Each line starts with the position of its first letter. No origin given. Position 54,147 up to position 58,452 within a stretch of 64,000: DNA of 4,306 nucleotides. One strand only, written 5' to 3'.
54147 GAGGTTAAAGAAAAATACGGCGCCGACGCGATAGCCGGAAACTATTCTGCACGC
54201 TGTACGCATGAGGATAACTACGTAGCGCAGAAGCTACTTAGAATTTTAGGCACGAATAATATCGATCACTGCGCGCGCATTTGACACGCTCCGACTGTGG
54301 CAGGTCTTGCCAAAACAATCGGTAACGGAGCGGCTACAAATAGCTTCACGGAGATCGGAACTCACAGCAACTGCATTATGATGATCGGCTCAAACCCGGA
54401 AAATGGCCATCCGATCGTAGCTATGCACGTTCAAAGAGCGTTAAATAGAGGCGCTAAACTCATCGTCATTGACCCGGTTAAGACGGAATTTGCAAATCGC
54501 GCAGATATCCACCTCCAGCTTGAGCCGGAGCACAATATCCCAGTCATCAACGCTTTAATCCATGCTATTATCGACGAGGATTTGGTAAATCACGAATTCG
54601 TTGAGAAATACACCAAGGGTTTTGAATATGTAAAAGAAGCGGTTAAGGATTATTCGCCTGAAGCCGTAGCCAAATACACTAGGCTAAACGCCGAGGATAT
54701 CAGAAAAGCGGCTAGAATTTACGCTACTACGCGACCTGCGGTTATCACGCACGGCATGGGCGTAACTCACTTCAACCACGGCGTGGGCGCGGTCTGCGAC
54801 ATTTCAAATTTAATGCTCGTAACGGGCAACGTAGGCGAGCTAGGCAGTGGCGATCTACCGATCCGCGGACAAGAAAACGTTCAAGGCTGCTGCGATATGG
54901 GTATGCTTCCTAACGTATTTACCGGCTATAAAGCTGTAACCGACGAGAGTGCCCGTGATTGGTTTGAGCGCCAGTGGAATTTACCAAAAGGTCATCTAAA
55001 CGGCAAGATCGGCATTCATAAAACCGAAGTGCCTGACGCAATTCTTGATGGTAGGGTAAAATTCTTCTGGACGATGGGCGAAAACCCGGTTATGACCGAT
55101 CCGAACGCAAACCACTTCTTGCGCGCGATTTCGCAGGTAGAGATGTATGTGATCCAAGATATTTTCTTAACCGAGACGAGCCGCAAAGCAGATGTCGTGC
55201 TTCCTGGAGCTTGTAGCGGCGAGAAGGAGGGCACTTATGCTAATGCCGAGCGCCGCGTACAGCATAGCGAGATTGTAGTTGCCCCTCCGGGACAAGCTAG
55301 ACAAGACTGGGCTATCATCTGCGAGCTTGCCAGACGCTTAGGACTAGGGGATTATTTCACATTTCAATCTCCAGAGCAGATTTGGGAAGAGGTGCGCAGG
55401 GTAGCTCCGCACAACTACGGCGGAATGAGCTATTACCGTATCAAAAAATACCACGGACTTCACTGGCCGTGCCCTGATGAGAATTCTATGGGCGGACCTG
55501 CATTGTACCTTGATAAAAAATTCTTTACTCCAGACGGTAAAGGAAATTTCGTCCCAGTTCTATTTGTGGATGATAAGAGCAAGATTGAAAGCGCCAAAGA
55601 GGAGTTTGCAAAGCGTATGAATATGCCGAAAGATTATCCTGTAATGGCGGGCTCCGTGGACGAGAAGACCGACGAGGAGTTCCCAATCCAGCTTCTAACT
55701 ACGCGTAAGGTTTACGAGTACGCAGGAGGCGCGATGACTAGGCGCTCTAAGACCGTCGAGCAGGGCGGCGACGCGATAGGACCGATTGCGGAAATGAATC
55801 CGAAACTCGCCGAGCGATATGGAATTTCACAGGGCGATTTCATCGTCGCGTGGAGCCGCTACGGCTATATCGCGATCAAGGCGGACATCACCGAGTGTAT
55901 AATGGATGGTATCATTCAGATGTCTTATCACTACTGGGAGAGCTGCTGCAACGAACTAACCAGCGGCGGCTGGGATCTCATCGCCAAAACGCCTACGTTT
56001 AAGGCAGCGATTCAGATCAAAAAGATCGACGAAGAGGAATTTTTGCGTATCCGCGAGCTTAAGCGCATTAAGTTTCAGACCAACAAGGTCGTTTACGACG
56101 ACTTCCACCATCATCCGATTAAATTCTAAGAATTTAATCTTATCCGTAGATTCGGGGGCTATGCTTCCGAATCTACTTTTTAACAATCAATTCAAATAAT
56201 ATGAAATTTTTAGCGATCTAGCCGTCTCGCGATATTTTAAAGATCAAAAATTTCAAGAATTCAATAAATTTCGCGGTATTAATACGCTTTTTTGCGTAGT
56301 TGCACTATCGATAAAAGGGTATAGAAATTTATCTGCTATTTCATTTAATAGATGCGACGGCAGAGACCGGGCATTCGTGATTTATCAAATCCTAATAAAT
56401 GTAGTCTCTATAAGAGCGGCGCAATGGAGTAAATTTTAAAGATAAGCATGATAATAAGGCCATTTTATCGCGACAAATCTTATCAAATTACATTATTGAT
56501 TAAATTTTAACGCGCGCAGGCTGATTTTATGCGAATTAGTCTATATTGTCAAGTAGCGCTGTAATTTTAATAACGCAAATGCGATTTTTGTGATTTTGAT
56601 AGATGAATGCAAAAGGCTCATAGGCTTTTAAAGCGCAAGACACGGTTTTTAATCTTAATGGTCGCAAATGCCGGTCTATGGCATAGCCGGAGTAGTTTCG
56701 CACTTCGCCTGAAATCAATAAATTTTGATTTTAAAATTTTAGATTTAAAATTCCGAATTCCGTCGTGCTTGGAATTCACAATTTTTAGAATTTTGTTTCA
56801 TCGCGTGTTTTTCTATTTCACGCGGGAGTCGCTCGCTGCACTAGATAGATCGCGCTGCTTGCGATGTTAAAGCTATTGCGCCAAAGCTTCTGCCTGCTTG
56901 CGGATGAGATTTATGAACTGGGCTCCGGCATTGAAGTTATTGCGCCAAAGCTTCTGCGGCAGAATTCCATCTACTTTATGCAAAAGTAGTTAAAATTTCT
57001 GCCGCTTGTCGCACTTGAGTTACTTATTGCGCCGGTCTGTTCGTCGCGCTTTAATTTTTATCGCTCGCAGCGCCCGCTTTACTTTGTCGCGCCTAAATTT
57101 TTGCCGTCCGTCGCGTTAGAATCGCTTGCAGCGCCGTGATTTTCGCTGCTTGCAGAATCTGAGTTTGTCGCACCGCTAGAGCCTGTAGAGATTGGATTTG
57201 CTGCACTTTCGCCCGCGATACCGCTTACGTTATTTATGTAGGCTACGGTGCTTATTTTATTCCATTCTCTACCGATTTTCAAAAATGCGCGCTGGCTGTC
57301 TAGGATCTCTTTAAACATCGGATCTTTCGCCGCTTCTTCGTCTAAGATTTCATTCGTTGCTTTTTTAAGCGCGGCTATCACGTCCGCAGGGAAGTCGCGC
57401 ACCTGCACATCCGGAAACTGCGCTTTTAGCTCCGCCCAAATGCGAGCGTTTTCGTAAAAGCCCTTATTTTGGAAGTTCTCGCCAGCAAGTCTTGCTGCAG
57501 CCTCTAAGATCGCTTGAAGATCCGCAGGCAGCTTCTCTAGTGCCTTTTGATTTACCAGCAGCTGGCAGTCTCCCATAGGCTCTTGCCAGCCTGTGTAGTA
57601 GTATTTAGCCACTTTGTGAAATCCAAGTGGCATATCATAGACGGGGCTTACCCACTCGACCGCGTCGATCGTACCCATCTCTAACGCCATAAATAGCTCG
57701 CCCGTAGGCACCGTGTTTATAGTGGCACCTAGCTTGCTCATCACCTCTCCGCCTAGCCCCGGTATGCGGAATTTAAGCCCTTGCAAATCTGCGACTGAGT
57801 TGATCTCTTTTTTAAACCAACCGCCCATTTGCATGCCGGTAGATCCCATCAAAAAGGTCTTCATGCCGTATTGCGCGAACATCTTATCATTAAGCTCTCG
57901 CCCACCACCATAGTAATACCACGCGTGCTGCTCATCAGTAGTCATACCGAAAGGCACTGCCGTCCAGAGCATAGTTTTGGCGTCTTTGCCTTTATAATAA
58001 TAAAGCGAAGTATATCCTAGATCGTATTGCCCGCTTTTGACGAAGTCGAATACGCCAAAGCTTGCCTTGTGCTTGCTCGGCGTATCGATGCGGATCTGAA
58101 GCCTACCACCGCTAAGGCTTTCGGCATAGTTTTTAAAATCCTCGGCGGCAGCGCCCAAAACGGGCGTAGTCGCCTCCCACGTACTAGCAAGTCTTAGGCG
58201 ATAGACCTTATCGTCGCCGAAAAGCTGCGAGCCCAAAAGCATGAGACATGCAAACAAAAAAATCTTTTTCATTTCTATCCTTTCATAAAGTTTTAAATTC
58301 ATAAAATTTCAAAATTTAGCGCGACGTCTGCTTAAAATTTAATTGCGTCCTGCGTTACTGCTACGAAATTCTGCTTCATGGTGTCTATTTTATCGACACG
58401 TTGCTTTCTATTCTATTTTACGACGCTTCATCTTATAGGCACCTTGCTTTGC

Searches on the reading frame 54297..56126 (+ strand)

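Call 64: search_protein_families(library=pfam, proteins=[window:54297-56126:+], max_evalue=0.00001)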
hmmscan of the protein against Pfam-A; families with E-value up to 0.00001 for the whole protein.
window:54297-56126:+ (610 aa): 2 families
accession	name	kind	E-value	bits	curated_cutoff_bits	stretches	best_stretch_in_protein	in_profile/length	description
PF00384.28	Molybdopterin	-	1.2e-48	166.4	24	1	22-346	106-352/353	Molybdopterin oxidoreductase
PF01568.27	Molydop_binding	-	5.1e-20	72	26.8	1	465-570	2-108/110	Molydopterin dinucleotide binding domain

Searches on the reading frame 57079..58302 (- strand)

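Call 64: search_protein_families(library=pfam, proteins=[window:57079-58302:-], max_evalue=0.00001)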
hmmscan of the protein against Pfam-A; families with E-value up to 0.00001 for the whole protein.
window:57079-58302:- (407 aa): 1 family
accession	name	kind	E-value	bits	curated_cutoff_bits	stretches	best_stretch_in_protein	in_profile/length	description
PF03480.18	DctP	-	7e-58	196.6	23.4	1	39-326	2-285/286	Bacterial extracellular solute-binding protein, family 7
